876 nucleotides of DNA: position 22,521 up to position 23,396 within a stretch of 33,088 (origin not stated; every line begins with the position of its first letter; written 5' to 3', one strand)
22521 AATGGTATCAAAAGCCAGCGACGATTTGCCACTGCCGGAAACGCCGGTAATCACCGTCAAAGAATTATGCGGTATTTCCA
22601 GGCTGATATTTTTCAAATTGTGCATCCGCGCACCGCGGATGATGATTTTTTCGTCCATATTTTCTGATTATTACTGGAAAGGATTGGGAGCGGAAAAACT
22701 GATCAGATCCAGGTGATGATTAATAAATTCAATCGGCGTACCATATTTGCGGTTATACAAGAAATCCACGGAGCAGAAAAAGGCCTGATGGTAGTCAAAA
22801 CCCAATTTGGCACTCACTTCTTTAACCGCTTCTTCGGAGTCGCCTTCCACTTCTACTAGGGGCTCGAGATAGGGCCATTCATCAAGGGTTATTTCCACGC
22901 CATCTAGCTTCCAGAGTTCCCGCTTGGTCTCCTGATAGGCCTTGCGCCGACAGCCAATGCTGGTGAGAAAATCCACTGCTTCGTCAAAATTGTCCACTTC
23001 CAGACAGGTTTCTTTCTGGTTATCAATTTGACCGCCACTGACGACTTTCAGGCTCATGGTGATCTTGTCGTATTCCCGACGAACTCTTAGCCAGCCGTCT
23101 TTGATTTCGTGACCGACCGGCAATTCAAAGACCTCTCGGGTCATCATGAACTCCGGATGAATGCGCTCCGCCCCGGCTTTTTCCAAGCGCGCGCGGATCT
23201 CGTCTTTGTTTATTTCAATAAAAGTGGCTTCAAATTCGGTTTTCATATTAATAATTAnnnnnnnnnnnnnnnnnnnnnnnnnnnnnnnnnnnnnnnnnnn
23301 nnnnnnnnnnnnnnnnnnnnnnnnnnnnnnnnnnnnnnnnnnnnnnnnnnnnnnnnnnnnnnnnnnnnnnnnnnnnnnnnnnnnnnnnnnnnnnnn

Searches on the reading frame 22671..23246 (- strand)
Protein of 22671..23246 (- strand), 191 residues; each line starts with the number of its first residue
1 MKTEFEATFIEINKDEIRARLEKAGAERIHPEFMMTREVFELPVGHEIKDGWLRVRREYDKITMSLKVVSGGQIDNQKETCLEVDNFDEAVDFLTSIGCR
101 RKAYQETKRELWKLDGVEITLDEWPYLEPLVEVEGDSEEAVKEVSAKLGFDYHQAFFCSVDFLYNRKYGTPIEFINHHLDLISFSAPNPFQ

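Call 5: search_protein_families(library=pfam, proteins=[window:22671-23246:-], max_evalue=0.1)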
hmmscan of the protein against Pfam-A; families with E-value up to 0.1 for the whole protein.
window:22671-23246:- (191 aa): 1 family
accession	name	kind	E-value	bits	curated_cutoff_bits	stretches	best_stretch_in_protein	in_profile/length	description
PF01928.26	CYTH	-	1.3e-08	35.4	23.2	1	47-147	48-159/179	CYTH domain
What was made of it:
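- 22671..23246 (-): CYTH / triphosphate-tunnel-type enzyme (191 aa), core member of the lineage's uvrB-CYTH-uvrA arrangement. Call 5 (PF01928, 35.4 bits against 23.2).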

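Call 6: search_protein_families(library=ncbifam, proteins=[window:22671-23246:-], max_evalue=0.1)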
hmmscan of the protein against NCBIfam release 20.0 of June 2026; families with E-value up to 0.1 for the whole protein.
window:22671-23246:- (191 aa): 1 family
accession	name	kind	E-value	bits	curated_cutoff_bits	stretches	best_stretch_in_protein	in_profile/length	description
TIGR00318.1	cyaB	equivalog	3.2e-05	23.9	57.95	1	14-139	13-139/174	class IV adenylate cyclase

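Call 10: find_homologous_proteins(query=window:22671-23246:-)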
Query window:22671-23246:- (191 aa): 1244 proteins with E <= 0.001 among 1291 candidates; the best 120 are listed.
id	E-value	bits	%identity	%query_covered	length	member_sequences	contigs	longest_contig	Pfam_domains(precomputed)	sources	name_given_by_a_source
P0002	1.5e-125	434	100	100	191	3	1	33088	PF01928.27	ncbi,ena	-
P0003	3.6e-100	351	81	100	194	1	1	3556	PF01928.27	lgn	-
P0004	1.4e-98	346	79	100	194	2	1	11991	-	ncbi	ncbi:MAG: CYTH domain-containing protein [Patescibacteria group bacterium]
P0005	3.0e-94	332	77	99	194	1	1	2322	PF01928.27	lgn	-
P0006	5.8e-84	299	69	99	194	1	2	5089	PF01928.27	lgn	-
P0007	1.0e-83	298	71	99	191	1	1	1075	PF01928.27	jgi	jgi:adenylate cyclase, class 2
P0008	1.1e-83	298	69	99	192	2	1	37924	PF01928.27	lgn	-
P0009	1.1e-82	294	68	99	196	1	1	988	PF01928.27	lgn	-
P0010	1.7e-82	294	66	99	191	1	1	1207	PF01928.27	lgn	-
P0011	2.1e-82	293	68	99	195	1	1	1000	PF01928.27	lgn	-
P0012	2.7e-82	293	67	99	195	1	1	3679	PF01928.27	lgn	-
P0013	2.9e-82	293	69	99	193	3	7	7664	PF01928.27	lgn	-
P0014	9.2e-82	291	68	99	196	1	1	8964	PF01928.27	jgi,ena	-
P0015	1.2e-81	291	68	99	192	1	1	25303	PF01928.27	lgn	-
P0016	2.4e-81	290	67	99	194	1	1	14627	PF01928.27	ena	-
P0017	4.7e-81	289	67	99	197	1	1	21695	PF01928.27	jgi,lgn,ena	-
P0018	9.9e-81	288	67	99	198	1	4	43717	PF01928.27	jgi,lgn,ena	-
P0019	1.0e-80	288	68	99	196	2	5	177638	PF01928.27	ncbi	-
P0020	1.2e-80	288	68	99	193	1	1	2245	PF01928.27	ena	-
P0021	1.3e-80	288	66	99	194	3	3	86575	PF01928.27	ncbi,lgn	-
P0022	2.4e-80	287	69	99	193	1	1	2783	PF01928.27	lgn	-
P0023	2.6e-80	287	68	99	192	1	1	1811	PF01928.27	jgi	-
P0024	3.2e-80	286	67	100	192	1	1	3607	PF01928.27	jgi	-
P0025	3.6e-80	286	66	99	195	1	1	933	PF01928.27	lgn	-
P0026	9.8e-80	285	66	100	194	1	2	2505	PF01928.27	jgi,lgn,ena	-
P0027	1.0e-79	285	66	99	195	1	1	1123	PF01928.27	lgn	-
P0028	1.1e-79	285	66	99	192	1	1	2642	PF01928.27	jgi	jgi:adenylate cyclase class 2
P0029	1.4e-79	284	65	100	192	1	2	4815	PF01928.27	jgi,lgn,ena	-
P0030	1.5e-79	284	65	100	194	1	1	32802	PF01928.27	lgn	-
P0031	1.9e-79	284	65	100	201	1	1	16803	PF01928.27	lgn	-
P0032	3.9e-79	283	67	99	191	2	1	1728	PF01928.27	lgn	-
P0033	4.6e-79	283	65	99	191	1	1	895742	PF01928.27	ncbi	-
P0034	5.0e-79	282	67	99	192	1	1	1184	PF01928.27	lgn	-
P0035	5.6e-79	282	67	99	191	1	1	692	PF01928.27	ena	-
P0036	7.2e-79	282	66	99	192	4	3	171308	PF01928.27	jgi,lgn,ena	-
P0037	9.7e-79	282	66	99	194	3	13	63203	PF01928.27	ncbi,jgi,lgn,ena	jgi:adenylate cyclase class 2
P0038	1.9e-78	281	66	99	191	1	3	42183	PF01928.27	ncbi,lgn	ncbi:MAG: class IV adenylate cyclase [Patescibacteria group bacterium]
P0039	2.1e-78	280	65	99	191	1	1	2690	PF01928.27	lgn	-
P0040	2.5e-78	280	66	99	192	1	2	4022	PF01928.27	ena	-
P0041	2.5e-78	280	67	99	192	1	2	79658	PF01928.27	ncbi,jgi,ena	ncbi:MAG: CYTH domain-containing protein [Patescibacteria group bacterium]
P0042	2.7e-78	280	66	99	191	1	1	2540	PF01928.27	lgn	-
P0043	4.1e-78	280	66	99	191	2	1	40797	PF01928.27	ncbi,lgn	-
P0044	4.4e-78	279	64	100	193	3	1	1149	PF01928.27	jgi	-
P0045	4.8e-78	279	65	99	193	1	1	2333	PF01928.27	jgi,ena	-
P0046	5.0e-78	279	65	100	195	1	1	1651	PF01928.27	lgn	-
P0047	7.5e-78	279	65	98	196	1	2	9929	PF01928.27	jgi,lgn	jgi:adenylate cyclase class 2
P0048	7.8e-78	279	65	99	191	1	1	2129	PF01928.27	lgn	-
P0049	8.8e-78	278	66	99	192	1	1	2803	PF01928.27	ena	-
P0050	9.6e-78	278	65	99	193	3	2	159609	PF01928.27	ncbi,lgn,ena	-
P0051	1.0e-77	278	68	100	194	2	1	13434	PF01928.27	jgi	jgi:adenylate cyclase class 2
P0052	1.4e-77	278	68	100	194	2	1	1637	PF01928.27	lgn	-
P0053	1.5e-77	278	66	99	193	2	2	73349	PF01928.27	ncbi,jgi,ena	ncbi:MAG: CYTH domain-containing protein [Patescibacteria group bacterium]|jgi:adenylate cyclase cla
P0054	1.8e-77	277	67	99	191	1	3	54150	PF01928.27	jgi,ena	-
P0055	2.4e-77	277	66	99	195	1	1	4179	PF01928.27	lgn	-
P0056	2.7e-77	277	65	99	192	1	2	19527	PF01928.27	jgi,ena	jgi:adenylate cyclase class 2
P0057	3.8e-77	276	67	99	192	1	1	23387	PF01928.27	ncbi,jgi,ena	-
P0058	4.2e-77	276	65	99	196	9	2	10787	PF01928.27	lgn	-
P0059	4.2e-77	276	66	99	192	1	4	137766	PF01928.27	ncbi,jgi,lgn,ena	-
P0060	5.5e-77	276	64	99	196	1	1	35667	PF01928.27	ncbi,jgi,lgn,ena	ncbi:MAG: CYTH domain-containing protein [Patescibacteria group bacterium]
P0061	6.7e-77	276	67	99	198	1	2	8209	PF01928.27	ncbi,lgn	-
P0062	7.1e-77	275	65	100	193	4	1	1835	PF01928.27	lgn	-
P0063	8.4e-77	275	64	99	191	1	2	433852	PF01928.27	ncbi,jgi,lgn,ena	ncbi:MAG: CYTH domain-containing protein [Patescibacteria group bacterium]|jgi:adenylate cyclase cla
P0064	1.3e-76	275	65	99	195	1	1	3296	PF01928.27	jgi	-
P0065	2.3e-76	274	65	100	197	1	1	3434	PF01928.27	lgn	-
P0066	4.9e-76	273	66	99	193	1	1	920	PF01928.27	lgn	-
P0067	5.6e-76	273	65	100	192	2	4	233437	PF01928.27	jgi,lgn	jgi:adenylate cyclase class 2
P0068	6.2e-76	272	66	100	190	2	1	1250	PF01928.27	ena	-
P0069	6.4e-76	272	67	99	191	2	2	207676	PF01928.27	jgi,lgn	-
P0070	7.8e-76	272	66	99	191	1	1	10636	PF01928.27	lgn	-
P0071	8.6e-76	272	63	99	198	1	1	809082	PF01928.27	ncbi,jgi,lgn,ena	ncbi:MAG: CYTH domain-containing protein [Patescibacteria group bacterium]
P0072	8.7e-76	272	61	99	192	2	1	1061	PF01928.27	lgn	-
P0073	1.4e-75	271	64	100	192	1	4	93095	PF01928.27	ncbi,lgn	-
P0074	1.5e-75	271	62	99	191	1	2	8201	PF01928.27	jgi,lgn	-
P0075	1.5e-75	271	64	100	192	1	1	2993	PF01928.27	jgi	jgi:adenylate cyclase class 2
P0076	2.7e-75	270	62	99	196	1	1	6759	PF01928.27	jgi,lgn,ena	-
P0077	2.8e-75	270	63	99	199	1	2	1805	PF01928.27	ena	-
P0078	2.9e-75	270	65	99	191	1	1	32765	PF01928.27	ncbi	-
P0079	3.8e-75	270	64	99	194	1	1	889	PF01928.27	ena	-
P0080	3.9e-75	270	64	99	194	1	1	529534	PF01928.27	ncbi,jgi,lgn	ncbi:MAG: CYTH domain-containing protein [Patescibacteria group bacterium]|jgi:adenylate cyclase cla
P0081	4.0e-75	270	64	99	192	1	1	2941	PF01928.27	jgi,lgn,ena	-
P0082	5.1e-75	269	65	100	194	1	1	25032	PF01928.27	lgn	-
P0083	7.2e-75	269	66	99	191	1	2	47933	PF01928.27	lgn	-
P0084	9.9e-75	268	63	100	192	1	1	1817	PF01928.27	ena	-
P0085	1.1e-74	268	63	100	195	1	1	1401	PF01928.27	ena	-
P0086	1.1e-74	268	61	99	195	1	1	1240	PF01928.27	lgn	-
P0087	1.1e-74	268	63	99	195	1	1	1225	PF01928.27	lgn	-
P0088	1.2e-74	268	64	100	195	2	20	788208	PF01928.27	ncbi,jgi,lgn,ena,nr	ncbi:MAG: hypothetical protein UR69_C0003G0045 [Candidatus Moranbacteria bacterium GW2011_GWE2_35_2-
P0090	1.6e-74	268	65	99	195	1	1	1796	PF01928.27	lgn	-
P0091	1.7e-74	268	64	99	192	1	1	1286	PF01928.27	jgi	jgi:adenylate cyclase, class 2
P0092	1.7e-74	268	65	99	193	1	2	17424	PF01928.27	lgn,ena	-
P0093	2.0e-74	267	64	99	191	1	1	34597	PF01928.27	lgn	-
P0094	2.4e-74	267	63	99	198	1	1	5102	PF01928.27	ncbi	-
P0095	2.5e-74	267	65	100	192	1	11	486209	PF01928.27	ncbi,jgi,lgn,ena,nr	ncbi:MAG: hypothetical protein UR66_C0005G0069 [Candidatus Moranbacteria bacterium GW2011_GWE1_35_17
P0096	4.0e-74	266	63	99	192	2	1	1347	PF01928.27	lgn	-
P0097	4.2e-74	266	61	100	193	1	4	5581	PF01928.27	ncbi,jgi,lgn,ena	jgi:adenylate cyclase class 2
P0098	4.4e-74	266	63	100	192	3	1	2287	PF01928.27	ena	-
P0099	4.6e-74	266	64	99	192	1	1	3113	PF01928.27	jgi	jgi:adenylate cyclase, class 2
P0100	5.0e-74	266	65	99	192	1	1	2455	PF01928.27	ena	-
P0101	5.6e-74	266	65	99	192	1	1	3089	PF01928.27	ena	-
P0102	6.3e-74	266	62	99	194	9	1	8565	PF01928.27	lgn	-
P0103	6.7e-74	266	64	99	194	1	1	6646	PF01928.27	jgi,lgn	jgi:adenylate cyclase class 2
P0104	8.1e-74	265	61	99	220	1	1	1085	PF01928.27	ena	-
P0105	8.6e-74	265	64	99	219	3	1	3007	PF01928.27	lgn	-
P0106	8.7e-74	265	64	100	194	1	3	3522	PF01928.27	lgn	-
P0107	1.0e-73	265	62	99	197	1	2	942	PF01928.27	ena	-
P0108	1.0e-73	265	63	100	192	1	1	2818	PF01928.27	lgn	-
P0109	1.1e-73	265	63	100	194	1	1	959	PF01928.27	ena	-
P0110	1.2e-73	265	64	100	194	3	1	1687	PF01928.27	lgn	-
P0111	1.3e-73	265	63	100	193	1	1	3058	PF01928.27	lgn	-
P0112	1.4e-73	265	63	99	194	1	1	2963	PF01928.27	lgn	-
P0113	1.4e-73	265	63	99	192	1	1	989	PF01928.27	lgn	-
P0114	1.5e-73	265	65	99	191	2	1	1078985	PF01928.27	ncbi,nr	ncbi:MAG: CYTH domain-containing protein [Candidatus Woesebacteria bacterium]|nr:MAG: CYTH domain-co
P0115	1.5e-73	265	63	100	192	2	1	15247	PF01928.27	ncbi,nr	ncbi:MAG: class IV adenylate cyclase [bacterium]|nr:class IV adenylate cyclase [bacterium]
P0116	1.6e-73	264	63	100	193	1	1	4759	PF01928.27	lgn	-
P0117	2.1e-73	264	63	99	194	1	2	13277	PF01928.27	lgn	-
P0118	2.6e-73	264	62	99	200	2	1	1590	PF01928.27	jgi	-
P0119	2.7e-73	264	62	99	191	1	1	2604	PF01928.27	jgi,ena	-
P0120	2.9e-73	264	63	99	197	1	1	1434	PF01928.27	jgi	-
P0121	3.0e-73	264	63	99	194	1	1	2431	PF01928.27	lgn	-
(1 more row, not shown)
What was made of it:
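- All named ones are Patescibacteria (call 10).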

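Call 12: find_related_loci(query=A1, collection=genome_contigs, flank=10000)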
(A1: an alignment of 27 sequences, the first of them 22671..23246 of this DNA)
Query A1 (191 aa) in genome_contigs; peptide patterns used: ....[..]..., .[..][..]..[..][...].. (x = any residue, [..] = any of these).
567 stretches matched a pattern; 524 encode a relative of the query (tblastn E <= 1e-3); the best 80 are kept; 80 distinct loci.
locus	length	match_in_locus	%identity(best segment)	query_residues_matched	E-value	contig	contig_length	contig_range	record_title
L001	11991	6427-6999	79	1-191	5e-104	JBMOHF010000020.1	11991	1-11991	MAG: Patescibacteria group bacterium isolate Deming_bin.338 contig15821, whole genome shotgun sequence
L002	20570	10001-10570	70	1-190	5e-89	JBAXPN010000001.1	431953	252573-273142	MAG: Candidatus Falkowbacteria bacterium isolate ELA532 MAG532_1, whole genome shotgun sequence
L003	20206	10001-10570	68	1-190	4e-87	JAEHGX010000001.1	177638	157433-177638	Candidatus Falkowbacteria bacterium S5_I03 S5_I03__1, whole genome shotgun sequence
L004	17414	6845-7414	66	1-190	2e-86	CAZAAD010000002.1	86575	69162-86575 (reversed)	MAG TPA_asm: uncultured Gammaproteobacteria bacterium isolate SRP263991_co1_89 genome assembly, contig: NODE_192_length_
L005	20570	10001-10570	65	1-190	3e-85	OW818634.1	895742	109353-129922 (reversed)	metagenome genome assembly, chromosome: 1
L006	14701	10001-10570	66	1-190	7e-85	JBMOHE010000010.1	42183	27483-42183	MAG: Patescibacteria group bacterium isolate Deming_bin.335 contig1637, whole genome shotgun sequence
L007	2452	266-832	68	1-190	3e-87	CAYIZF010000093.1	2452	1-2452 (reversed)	MAG TPA_asm: uncultured Gammaproteobacteria bacterium isolate ERP122455_co1_171 genome assembly, contig: NODE_23624_leng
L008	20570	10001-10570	66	1-190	3e-84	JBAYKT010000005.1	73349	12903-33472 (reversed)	MAG: Patescibacteria group bacterium isolate SO_2016_GW1_86 scaffold00797_OW334_2016, whole genome shotgun sequence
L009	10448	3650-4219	66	1-190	2e-84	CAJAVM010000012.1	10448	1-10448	uncultured bacterium isolate Loc080925-6m_bin-0519 genome assembly, contig: bin-0519:12/27, whole genome shotgun sequenc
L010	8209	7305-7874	67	1-190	2e-83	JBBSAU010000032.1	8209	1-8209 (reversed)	MAG: Patescibacteria group bacterium isolate La6_metabat2.044 La6_metabat2.044_K_1130317_L_8209_cov_17.9999, whole genom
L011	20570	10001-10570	64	1-190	8e-84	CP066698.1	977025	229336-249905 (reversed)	MAG: Candidatus Falkowbacteria bacterium isolate NC_groundwater_1683_Pr3_B-0.1um_40_26 chromosome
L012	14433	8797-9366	66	1-190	1e-83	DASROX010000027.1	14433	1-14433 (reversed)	MAG TPA_asm: Candidatus Saccharimonadales bacterium isolate SMAG_U10279 k141_190679, whole genome shotgun sequence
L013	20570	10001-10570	65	1-190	2e-83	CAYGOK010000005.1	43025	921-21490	MAG TPA_asm: uncultured Gammaproteobacteria bacterium isolate ERP113451_co4_182 genome assembly, contig: NODE_270_length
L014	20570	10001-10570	64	1-190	9e-84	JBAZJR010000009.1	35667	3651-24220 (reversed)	MAG: Patescibacteria group bacterium isolate SO_2017_LW4_124 scaffold_2688_c1_LW137-91_2017, whole genome shotgun sequen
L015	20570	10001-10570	65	1-190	3e-83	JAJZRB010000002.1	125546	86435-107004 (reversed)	MAG: bacterium isolate SKS1.bin72 NODE_180_length_125546_cov_4.891739, whole genome shotgun sequence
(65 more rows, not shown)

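Call 42: search_solved_structures(query=A1, max_evalue=0.01, show_alignments=2)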
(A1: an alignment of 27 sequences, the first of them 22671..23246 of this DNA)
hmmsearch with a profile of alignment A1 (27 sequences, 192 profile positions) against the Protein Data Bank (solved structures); distinct sequences matched with E-value up to 0.01: 1.
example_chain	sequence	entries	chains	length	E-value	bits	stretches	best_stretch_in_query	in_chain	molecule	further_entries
1yem_A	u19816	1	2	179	0.0013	21.6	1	53-138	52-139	Conserved hypothetical protein Pfu-838710-001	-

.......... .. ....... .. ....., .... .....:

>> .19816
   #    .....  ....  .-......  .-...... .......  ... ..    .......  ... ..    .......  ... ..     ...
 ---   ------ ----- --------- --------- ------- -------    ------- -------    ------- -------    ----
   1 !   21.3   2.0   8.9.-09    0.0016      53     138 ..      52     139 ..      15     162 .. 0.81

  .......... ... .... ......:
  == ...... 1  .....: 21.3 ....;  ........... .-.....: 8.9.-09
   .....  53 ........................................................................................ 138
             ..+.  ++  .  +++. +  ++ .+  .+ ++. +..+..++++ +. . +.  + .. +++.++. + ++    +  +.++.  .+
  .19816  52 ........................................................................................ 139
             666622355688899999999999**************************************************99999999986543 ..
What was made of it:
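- On CYTH / triphosphate tunnel metalloenzyme superfamily: Only a weak profile match to the CYTH structure 1yem was obtained (E = 1.3e-3, call 42).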

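Call 69: search_protein_families(library=padloc, proteins=[window:22671-23246:-], max_evalue=0.01)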
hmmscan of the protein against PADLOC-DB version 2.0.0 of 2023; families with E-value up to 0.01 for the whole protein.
window:22671-23246:- (191 aa): 0 families

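Call 70: search_protein_families(library=phrogs, proteins=[window:22671-23246:-], max_evalue=0.01)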
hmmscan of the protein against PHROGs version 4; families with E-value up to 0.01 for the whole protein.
window:22671-23246:- (191 aa): 0 families
